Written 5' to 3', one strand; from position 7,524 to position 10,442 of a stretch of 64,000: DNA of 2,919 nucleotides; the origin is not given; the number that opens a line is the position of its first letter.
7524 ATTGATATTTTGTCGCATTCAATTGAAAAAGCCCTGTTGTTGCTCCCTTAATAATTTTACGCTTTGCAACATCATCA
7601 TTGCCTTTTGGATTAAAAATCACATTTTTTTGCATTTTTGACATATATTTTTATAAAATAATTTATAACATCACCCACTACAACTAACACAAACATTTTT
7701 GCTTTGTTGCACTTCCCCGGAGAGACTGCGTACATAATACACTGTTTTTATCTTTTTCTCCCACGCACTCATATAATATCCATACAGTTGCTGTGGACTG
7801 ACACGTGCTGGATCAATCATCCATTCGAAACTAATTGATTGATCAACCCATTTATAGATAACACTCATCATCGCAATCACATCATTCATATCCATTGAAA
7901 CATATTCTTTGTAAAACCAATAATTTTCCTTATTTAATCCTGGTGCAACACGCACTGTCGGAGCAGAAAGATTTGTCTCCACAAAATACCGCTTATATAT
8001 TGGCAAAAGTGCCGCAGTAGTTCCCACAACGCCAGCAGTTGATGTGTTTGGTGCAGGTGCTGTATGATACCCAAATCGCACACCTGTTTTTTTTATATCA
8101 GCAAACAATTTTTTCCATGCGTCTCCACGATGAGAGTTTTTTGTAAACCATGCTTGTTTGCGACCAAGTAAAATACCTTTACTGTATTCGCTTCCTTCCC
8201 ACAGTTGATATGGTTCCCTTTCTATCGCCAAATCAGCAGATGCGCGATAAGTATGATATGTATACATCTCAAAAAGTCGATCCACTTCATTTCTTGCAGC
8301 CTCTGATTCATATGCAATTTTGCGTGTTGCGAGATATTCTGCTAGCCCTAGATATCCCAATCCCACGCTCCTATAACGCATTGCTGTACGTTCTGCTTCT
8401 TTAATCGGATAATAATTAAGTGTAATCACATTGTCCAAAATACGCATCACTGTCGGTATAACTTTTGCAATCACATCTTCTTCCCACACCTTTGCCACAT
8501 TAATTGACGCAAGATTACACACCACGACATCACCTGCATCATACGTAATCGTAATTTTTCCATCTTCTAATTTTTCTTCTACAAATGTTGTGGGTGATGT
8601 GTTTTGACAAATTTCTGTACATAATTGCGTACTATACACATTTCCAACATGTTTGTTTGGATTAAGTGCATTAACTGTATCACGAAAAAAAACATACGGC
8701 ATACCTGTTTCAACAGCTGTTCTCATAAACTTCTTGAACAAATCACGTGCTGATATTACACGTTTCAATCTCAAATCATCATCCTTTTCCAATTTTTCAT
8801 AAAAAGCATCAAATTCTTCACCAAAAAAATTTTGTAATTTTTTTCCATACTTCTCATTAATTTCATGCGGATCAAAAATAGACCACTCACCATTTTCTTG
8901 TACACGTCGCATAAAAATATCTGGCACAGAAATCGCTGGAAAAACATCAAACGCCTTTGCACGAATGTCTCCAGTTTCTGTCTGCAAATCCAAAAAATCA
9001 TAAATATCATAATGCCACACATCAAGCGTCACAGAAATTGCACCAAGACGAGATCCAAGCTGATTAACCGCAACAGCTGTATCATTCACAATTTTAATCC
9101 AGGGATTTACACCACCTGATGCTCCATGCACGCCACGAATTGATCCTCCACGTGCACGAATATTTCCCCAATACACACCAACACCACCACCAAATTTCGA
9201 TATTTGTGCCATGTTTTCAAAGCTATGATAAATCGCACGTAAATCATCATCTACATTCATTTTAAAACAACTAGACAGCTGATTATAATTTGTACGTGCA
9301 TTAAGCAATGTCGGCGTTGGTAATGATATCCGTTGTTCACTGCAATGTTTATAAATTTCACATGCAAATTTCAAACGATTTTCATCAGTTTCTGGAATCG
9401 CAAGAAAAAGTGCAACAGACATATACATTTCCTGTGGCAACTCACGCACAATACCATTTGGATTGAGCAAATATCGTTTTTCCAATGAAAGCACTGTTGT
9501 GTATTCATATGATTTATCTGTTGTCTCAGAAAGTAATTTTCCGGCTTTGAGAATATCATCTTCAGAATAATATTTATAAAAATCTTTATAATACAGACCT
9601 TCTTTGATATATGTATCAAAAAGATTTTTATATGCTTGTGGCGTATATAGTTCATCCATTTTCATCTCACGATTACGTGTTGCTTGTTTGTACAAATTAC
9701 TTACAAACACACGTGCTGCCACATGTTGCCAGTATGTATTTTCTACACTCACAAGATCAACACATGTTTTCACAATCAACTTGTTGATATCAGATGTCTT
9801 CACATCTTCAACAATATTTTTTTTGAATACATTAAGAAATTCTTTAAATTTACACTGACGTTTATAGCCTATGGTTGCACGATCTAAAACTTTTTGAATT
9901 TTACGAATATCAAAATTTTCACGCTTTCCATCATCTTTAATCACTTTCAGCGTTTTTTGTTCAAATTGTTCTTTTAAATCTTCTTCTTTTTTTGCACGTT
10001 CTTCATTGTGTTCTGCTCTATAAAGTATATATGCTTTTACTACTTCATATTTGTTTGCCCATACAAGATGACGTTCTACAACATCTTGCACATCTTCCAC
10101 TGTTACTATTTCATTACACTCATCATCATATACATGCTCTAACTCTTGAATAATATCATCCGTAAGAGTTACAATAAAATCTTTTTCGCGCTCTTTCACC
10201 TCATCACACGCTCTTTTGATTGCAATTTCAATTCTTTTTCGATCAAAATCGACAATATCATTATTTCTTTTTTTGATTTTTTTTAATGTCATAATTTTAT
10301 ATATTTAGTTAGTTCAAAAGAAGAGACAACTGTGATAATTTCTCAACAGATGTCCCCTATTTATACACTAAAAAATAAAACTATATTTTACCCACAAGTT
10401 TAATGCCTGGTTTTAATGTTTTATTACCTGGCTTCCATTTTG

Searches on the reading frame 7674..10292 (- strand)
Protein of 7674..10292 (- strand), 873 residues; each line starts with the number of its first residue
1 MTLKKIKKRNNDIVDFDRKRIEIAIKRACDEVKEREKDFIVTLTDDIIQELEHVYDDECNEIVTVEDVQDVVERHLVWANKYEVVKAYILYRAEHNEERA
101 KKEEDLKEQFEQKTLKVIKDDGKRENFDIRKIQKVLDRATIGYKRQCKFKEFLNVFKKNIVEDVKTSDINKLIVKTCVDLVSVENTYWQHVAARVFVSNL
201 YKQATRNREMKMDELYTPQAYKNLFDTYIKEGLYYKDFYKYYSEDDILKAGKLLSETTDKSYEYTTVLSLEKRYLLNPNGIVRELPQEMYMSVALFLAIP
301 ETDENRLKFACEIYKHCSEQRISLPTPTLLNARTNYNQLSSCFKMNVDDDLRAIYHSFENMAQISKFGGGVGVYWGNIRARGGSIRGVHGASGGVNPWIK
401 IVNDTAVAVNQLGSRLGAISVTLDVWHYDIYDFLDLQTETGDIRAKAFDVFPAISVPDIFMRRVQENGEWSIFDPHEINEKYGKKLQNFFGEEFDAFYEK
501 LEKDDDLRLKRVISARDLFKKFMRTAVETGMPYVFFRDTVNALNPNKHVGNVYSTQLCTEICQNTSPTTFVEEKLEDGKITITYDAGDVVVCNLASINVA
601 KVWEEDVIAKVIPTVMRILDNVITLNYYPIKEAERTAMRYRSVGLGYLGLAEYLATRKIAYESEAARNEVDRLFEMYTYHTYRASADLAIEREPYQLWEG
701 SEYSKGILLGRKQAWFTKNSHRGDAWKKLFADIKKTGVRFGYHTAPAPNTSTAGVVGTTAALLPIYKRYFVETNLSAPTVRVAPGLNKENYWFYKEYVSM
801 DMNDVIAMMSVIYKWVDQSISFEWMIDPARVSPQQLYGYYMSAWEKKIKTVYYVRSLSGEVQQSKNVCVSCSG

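Call 9: search_protein_families(library=pfam, proteins=[window:7674-10292:-], max_evalue=0.001)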
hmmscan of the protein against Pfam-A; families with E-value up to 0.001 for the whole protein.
window:7674-10292:- (873 aa): 3 families
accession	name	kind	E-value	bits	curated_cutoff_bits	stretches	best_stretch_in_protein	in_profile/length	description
PF02867.20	Ribonuc_red_lgC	-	7.9e-143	477.3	23.9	1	340-854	1-523/523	Ribonucleotide reductase, barrel domain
PF03477.21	ATP-cone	-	6.1e-26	91.2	25.8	2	5-97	2-88/88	ATP cone domain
PF00317.26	Ribonuc_red_lgN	-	1.1e-16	61.1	28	1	262-335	3-75/77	Ribonucleotide reductase, all-alpha domain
